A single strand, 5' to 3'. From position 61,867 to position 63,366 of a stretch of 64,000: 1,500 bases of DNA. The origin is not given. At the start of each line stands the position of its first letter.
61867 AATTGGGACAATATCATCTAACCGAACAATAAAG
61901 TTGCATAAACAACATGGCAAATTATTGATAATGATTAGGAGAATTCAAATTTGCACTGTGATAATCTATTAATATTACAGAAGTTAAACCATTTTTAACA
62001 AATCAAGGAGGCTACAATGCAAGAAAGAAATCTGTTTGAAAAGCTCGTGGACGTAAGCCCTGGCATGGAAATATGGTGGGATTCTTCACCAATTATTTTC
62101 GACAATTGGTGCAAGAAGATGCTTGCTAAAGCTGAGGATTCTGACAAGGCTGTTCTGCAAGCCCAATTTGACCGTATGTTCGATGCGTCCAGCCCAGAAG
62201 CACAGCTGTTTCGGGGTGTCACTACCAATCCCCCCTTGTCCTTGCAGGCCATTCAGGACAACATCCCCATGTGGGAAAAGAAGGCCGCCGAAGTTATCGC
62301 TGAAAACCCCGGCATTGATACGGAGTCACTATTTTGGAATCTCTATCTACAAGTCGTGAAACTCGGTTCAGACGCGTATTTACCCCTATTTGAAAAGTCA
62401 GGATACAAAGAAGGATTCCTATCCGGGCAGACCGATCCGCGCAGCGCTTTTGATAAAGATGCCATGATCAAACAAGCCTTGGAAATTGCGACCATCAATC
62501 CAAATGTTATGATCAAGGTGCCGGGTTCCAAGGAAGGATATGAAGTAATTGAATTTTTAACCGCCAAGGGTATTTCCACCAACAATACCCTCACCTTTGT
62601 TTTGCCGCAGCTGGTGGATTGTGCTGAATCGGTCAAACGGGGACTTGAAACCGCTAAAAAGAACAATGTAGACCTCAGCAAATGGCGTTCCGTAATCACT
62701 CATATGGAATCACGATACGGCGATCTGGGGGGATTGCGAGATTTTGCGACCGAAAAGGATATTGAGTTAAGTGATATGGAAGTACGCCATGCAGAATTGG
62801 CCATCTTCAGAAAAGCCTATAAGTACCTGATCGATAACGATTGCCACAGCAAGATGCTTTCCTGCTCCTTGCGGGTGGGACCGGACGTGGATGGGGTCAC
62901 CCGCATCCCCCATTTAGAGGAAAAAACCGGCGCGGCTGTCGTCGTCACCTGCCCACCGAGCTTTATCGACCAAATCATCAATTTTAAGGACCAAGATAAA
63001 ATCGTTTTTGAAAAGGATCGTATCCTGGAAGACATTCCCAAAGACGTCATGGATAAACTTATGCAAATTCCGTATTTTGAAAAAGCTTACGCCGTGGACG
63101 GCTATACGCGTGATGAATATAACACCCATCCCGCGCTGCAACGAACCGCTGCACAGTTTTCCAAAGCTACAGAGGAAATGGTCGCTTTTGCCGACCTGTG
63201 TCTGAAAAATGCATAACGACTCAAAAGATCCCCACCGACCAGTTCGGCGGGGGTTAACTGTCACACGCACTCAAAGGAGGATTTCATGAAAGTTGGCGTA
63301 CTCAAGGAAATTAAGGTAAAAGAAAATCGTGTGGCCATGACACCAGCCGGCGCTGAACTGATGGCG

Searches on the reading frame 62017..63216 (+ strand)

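Call 47: search_protein_families(library=ncbifam, proteins=[window:62017-63216:+], max_evalue=1e-15)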
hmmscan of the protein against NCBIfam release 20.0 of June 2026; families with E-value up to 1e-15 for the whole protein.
window:62017-63216:+ (399 aa): 4 families
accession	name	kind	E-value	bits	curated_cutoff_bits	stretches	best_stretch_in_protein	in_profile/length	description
NF002881.0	PRK03343.1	subfamily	5.8e-27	94.7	367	1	63-234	38-208/370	transaldolase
TIGR00876.1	tal_mycobact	equivalog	1.7e-23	83.5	233.75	1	66-234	30-197/350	transaldolase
NF007080.0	PRK09533.1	equivalog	1.2e-20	73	712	1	65-233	39-207/949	bifunctional transaldolase/phosoglucose isomerase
NF003026.0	PRK03903.1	equivalog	1.1e-19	70.7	344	1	61-234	26-189/323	transaldolase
